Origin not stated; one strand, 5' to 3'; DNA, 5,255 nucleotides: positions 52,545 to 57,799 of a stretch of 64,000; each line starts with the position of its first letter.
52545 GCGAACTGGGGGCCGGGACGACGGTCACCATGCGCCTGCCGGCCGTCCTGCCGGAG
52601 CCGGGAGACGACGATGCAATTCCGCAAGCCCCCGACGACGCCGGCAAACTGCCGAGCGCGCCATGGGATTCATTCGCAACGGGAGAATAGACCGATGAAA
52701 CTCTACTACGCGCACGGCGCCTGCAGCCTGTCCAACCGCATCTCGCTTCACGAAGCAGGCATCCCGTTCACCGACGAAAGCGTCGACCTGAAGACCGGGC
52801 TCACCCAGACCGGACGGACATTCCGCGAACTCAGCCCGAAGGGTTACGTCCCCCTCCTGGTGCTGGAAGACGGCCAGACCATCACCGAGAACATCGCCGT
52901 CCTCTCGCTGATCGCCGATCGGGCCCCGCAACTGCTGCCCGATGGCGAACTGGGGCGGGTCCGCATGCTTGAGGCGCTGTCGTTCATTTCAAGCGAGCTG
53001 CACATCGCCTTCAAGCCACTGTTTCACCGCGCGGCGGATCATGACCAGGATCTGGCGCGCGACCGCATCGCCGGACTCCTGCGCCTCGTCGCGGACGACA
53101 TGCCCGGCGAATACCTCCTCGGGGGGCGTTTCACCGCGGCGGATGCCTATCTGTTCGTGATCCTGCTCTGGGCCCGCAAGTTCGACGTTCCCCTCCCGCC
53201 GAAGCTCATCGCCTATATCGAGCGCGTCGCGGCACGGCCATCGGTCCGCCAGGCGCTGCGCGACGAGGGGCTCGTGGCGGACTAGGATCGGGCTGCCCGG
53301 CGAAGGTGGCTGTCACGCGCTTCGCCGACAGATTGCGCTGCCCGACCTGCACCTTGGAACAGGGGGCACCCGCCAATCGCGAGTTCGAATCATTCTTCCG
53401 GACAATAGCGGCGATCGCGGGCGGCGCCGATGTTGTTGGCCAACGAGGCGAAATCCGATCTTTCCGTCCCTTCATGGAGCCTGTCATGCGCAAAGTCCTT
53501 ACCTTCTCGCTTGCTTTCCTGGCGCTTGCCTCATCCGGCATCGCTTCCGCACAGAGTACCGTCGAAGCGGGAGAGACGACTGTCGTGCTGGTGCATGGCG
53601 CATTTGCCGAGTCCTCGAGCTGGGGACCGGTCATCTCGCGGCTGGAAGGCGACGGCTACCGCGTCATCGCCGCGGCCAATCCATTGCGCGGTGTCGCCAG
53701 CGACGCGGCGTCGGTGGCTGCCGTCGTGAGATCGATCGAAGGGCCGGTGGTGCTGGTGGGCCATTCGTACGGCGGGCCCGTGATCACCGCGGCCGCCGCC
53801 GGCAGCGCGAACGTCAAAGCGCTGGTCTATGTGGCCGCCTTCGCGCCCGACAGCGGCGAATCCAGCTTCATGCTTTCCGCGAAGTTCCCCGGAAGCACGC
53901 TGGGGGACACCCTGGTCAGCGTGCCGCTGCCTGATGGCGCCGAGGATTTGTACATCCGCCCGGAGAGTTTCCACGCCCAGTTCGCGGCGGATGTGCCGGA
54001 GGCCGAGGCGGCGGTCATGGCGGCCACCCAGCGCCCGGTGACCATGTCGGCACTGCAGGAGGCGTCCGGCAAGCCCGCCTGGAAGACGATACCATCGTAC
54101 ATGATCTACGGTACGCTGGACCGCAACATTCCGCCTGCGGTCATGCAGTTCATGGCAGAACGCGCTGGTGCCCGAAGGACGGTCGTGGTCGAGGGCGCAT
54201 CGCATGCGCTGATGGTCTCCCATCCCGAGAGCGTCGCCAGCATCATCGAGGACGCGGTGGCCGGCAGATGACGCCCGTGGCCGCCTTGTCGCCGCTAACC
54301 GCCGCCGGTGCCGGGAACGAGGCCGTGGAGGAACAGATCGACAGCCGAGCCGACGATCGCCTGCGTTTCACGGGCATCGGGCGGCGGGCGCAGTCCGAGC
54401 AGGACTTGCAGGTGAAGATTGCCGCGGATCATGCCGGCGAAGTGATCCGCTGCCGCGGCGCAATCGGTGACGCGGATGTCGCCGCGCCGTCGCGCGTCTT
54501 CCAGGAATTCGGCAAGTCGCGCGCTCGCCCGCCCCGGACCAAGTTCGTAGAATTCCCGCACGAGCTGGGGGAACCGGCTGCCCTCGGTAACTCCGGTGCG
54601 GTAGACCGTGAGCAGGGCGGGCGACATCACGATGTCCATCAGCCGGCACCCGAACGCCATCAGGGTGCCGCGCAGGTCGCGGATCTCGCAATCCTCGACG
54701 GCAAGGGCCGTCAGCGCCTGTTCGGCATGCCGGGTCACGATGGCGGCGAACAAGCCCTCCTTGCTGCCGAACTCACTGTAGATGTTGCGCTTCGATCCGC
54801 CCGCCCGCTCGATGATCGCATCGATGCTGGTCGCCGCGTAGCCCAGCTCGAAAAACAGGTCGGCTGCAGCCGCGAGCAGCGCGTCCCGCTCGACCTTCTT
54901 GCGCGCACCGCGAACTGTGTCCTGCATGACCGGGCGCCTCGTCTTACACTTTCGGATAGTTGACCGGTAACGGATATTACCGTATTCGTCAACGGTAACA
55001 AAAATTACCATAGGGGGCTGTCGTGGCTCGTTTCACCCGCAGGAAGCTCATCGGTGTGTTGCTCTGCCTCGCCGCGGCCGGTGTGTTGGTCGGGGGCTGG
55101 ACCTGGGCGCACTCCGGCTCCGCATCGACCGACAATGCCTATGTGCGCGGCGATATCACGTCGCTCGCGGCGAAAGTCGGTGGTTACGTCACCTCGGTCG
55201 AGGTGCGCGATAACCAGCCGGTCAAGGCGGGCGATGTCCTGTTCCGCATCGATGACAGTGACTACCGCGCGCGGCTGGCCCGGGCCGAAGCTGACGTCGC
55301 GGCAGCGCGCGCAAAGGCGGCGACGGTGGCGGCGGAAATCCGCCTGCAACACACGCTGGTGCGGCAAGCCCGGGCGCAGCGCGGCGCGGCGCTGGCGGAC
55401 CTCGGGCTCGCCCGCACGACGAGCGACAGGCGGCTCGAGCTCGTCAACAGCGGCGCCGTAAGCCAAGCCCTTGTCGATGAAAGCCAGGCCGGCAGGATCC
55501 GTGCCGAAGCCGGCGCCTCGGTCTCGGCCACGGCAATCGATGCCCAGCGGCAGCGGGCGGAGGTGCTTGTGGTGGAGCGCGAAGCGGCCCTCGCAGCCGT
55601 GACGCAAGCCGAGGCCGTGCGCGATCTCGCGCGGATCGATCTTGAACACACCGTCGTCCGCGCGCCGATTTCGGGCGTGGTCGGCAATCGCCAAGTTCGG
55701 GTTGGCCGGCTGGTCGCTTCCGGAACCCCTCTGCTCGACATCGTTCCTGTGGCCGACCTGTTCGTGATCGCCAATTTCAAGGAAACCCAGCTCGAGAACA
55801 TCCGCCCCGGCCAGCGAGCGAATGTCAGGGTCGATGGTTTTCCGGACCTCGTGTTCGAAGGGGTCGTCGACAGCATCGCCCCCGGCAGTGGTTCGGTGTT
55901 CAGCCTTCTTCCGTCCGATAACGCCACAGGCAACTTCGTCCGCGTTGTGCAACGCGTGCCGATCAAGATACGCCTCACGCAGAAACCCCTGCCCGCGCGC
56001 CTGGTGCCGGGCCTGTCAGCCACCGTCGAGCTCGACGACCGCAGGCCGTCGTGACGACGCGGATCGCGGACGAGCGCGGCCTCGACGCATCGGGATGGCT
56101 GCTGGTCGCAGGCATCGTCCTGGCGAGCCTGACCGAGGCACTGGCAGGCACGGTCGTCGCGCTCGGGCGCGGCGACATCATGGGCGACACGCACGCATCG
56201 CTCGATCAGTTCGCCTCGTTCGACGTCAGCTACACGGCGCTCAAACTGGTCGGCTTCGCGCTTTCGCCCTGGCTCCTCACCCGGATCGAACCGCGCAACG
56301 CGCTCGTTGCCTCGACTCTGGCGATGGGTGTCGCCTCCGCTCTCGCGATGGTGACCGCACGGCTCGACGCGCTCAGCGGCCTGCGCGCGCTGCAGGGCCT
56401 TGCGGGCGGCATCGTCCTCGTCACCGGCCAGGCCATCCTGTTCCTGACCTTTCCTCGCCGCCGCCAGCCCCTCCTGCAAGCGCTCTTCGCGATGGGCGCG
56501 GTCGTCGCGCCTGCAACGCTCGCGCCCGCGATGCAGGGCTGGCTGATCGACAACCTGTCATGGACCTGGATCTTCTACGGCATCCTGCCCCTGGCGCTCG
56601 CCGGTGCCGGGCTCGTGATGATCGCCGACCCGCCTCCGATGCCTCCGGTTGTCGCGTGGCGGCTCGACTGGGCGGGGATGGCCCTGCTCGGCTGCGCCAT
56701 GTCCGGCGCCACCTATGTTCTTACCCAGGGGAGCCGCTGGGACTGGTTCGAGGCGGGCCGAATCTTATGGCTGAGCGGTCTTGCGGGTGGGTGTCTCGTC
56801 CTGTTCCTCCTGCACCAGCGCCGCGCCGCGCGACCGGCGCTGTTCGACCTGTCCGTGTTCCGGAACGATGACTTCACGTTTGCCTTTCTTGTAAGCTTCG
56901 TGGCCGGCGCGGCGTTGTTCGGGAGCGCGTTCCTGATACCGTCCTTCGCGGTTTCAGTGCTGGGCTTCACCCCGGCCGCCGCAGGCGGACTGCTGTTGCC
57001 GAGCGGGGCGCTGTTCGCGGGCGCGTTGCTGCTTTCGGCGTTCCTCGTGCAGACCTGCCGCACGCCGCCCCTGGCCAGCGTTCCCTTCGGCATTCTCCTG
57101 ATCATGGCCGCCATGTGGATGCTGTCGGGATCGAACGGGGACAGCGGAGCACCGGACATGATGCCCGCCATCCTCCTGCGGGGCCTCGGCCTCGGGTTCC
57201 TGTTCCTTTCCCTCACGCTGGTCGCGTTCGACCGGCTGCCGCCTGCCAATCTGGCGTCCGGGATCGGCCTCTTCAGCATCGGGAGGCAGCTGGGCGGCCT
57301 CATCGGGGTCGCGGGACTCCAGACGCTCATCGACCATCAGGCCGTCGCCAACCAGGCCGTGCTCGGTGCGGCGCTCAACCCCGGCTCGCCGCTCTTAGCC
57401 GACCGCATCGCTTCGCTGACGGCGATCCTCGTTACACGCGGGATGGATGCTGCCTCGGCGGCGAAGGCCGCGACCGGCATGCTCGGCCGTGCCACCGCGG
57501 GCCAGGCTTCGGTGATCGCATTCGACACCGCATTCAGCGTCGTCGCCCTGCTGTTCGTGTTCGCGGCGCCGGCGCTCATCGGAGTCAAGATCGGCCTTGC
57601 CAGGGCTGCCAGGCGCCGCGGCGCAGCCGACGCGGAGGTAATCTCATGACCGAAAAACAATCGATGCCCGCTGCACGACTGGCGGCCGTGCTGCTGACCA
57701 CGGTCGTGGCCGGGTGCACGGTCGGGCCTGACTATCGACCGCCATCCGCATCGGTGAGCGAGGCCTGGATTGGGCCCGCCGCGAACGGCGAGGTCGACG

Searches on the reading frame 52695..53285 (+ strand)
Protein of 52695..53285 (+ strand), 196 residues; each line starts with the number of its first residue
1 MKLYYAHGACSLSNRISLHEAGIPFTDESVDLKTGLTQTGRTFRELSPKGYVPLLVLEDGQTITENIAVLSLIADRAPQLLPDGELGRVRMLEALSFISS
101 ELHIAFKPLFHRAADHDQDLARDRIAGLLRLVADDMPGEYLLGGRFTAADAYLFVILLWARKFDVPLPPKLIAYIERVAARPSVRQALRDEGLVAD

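Call 35: search_protein_families(library=pfam, proteins=[window:52695-53285:+])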
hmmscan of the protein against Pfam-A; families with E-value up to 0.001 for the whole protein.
window:52695-53285:+ (196 aa): 5 families
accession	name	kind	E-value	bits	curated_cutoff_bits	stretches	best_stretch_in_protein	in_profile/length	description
PF13409.12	GST_N_2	-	4.6e-08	34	25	1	11-71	5-65/70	Glutathione S-transferase, N-terminal domain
PF00043.30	GST_C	-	5.5e-08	33.4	20.7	1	98-182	2-93/93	Glutathione S-transferase, C-terminal domain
PF13410.11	GST_C_2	-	6.8e-07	29.7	24.9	1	119-177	5-69/69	Glutathione S-transferase, C-terminal domain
PF14497.11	GST_C_3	-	4.6e-05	24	21.6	1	134-186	43-99/104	Glutathione S-transferase, C-terminal domain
PF13417.12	GST_N_3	-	0.00073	20.3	22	0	15-78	14-72/75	Glutathione S-transferase, N-terminal domain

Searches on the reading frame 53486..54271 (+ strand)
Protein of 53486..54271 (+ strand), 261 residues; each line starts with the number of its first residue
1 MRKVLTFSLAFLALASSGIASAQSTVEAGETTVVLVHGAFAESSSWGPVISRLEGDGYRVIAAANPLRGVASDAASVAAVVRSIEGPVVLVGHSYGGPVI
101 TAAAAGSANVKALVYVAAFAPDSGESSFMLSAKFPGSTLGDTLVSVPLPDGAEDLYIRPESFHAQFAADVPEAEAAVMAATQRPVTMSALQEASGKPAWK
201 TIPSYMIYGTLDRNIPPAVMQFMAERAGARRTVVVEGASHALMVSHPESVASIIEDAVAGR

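Call 35: search_protein_families(library=pfam, proteins=[window:53486-54271:+])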
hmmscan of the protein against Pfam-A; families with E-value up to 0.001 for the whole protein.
window:53486-54271:+ (261 aa): 5 families
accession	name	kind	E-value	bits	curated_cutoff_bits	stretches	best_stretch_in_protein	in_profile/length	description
PF12697.13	Abhydrolase_6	-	3.6e-27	96.9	26.3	1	33-252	1-216/217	Alpha/beta hydrolase family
PF00561.26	Abhydrolase_1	-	6.3e-12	46.1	25.8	1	86-247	69-245/245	alpha/beta hydrolase fold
PF12146.15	Hydrolase_4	-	2e-10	40.8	27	1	32-243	6-235/239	Serine aminopeptidase, S33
PF12695.13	Abhydrolase_5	-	1.6e-08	35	27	1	33-124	2-94/164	Alpha/beta hydrolase family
PF06821.19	Ser_hydrolase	-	0.00018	21.9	22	1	74-125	43-97/172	Serine hydrolase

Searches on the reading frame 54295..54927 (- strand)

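Call 35: search_protein_families(library=pfam, proteins=[window:54295-54927:-])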
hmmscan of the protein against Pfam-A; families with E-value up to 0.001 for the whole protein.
window:54295-54927:- (210 aa): 3 families
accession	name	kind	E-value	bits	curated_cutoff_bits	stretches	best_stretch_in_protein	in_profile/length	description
PF14246.11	TetR_C_7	-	8.4e-31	106.9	22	1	88-200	2-114/119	AefR-like transcriptional repressor, C-terminal domain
PF00440.29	TetR_N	-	2.3e-14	53.3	24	1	17-63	1-47/47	Bacterial regulatory proteins, tetR family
PF16859.10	TetR_C_11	-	3.5e-06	27.8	32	1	84-185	6-104/113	Tetracyclin repressor-like, C-terminal domain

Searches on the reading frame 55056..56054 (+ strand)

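Call 35: search_protein_families(library=pfam, proteins=[window:55056-56054:+])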
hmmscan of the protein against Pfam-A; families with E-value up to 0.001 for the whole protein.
window:55056-56054:+ (332 aa): 5 families
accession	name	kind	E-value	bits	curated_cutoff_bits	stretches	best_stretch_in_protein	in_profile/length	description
PF16576.10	HlyD_D23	-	1.3e-21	77.3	30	1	34-276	19-186/214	Barrel-sandwich domain of CusB or HlyD membrane-fusion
PF13437.12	HlyD_3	-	1.5e-19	71.1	22.2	1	200-279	1-81/106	HlyD family secretion protein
PF00529.27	CusB_dom_1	-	4.5e-16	59.3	26.5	1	94-326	12-87/89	Cation efflux system protein CusB domain 1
PF13533.13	Biotin_lipoyl_2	-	1.6e-10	41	29.8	1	36-66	2-32/32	Biotin-lipoyl like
PF00364.28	Biotin_lipoyl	-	0.00022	21.4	22.1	0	37-65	45-73/73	Biotin-requiring enzyme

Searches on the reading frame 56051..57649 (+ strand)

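Call 35: search_protein_families(library=pfam, proteins=[window:56051-57649:+])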
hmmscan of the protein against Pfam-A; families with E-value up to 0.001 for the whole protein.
window:56051-57649:+ (532 aa): 1 family
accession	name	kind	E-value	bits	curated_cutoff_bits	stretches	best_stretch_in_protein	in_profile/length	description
PF07690.21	MFS_1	-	2e-31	109.6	33.4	1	24-419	7-346/347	Major Facilitator Superfamily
